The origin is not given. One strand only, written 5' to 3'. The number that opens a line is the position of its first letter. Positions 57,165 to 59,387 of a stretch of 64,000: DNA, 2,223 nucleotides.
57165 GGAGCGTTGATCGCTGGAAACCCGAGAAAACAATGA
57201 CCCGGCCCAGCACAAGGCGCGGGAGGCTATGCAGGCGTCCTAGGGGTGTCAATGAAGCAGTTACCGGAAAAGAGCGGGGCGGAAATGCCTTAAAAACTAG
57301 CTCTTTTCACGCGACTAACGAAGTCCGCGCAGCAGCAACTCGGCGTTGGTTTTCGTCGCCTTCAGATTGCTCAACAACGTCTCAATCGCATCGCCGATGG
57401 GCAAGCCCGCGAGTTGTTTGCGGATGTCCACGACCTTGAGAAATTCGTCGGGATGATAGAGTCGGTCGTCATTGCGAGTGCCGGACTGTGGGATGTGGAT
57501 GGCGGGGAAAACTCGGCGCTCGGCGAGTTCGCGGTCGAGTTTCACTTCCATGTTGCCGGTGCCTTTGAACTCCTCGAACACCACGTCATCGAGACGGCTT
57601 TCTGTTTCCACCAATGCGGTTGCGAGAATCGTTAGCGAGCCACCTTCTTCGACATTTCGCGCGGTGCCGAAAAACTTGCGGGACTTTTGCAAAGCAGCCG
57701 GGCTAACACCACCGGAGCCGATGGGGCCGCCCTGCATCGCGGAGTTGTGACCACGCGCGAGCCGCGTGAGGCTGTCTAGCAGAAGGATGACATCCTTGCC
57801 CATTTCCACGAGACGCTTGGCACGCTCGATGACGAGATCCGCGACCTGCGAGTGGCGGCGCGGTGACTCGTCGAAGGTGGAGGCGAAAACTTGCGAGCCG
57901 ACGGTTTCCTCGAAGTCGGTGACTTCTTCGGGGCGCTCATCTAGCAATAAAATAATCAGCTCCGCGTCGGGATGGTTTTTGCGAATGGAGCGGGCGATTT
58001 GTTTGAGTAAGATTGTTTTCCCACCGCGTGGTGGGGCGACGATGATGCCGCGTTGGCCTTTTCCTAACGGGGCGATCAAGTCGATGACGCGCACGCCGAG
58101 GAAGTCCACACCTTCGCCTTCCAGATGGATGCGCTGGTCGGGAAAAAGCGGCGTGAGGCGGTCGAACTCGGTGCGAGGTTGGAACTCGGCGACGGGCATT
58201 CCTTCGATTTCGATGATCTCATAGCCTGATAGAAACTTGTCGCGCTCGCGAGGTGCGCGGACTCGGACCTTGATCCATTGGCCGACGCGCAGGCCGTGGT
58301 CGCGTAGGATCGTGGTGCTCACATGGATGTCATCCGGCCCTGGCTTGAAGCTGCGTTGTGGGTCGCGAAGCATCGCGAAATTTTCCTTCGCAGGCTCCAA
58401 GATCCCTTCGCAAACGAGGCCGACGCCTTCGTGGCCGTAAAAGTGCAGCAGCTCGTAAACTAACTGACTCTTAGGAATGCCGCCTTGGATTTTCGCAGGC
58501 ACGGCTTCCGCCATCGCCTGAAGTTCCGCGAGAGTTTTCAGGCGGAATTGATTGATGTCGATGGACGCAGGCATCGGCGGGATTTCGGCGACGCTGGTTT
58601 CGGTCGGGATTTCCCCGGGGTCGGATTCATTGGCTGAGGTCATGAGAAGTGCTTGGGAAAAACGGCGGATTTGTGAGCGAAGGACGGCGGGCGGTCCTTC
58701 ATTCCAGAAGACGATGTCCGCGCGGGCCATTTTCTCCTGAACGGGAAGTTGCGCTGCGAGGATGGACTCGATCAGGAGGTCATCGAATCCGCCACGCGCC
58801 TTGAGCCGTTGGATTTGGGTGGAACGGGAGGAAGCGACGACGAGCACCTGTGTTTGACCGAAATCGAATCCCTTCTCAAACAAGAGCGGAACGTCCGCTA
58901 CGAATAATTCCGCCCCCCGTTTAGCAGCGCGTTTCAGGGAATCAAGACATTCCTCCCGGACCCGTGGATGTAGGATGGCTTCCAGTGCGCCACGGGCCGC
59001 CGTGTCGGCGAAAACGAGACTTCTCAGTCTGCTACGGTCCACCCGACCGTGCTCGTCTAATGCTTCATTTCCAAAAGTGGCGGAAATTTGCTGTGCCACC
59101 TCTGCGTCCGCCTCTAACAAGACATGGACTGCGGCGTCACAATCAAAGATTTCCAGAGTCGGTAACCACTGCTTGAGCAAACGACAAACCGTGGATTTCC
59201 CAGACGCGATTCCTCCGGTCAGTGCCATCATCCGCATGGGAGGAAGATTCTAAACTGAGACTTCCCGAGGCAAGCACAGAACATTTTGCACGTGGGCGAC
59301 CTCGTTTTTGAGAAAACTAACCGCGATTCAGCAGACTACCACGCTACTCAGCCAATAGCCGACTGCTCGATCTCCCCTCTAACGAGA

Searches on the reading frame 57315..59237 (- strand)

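Call 22: search_protein_families(library=ncbifam, proteins=[window:57315-59237:-], max_evalue=0.001)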
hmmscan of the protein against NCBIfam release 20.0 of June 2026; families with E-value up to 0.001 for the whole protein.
window:57315-59237:- (640 aa): 25 families
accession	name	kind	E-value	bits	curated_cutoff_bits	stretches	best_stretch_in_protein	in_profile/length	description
TIGR00767.1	rho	equivalog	4.1e-148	493.7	509.45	1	228-635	3-410/415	transcription termination factor Rho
NF006886.1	PRK09376.1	equivalog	2.8e-146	487.5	315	1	228-635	3-410/413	transcription termination factor Rho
NF041509.1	paralog_Rho2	exception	1.4e-119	399.6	628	1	285-636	9-358/360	transcription termination factor Rho, short form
TIGR00152.1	TIGR00152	equivalog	6.3e-39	133.8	65.55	1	4-190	2-186/188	dephospho-CoA kinase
NF002879.0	PRK03333.1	equivalog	1.1e-32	113.6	215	1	2-196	2-192/395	dephospho-CoA kinase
TIGR03496.1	FliI_clade1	equivalog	7.9e-27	94.1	619.1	1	380-610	123-358/414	flagellar protein export ATPase FliI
TIGR01026.1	fliI_yscN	subfamily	3.1e-25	88.8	379.5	1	380-610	149-382/440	FliI/YscN family ATPase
TIGR03498.1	FliI_clade3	equivalog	2.1e-24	86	587.45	1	380-609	126-360/418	flagellar protein export ATPase FliI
TIGR02546.1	III_secr_ATP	equivalog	2.3e-23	82.6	604.75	1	380-610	132-365/423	type III secretion system ATPase SctN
TIGR03497.1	FliI_clade2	equivalog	3.6e-20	72.3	629.8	1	380-610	123-356/413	flagellar protein export ATPase FliI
NF006575.0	PRK09099.1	subfamily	4.4e-20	71.8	706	1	380-610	151-384/443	type III secretion system ATPase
NF005535.1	PRK07196.1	equivalog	1.4e-19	70.5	715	1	380-590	143-357/434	flagellar protein export ATPase FliI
NF005391.0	PRK06936.1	equivalog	4.7e-18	65.2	657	1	380-610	148-381/439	type III secretion system ATPase SctN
NF005295.0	PRK06820.1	equivalog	4.5e-17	62.2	690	1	375-610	144-382/440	EscN/YscN/HrcN family type III secretion system ATPase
NF006012.0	PRK08149.1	equivalog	2.3e-16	59.7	594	1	381-610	141-373/431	type III secretion system ATPase SctN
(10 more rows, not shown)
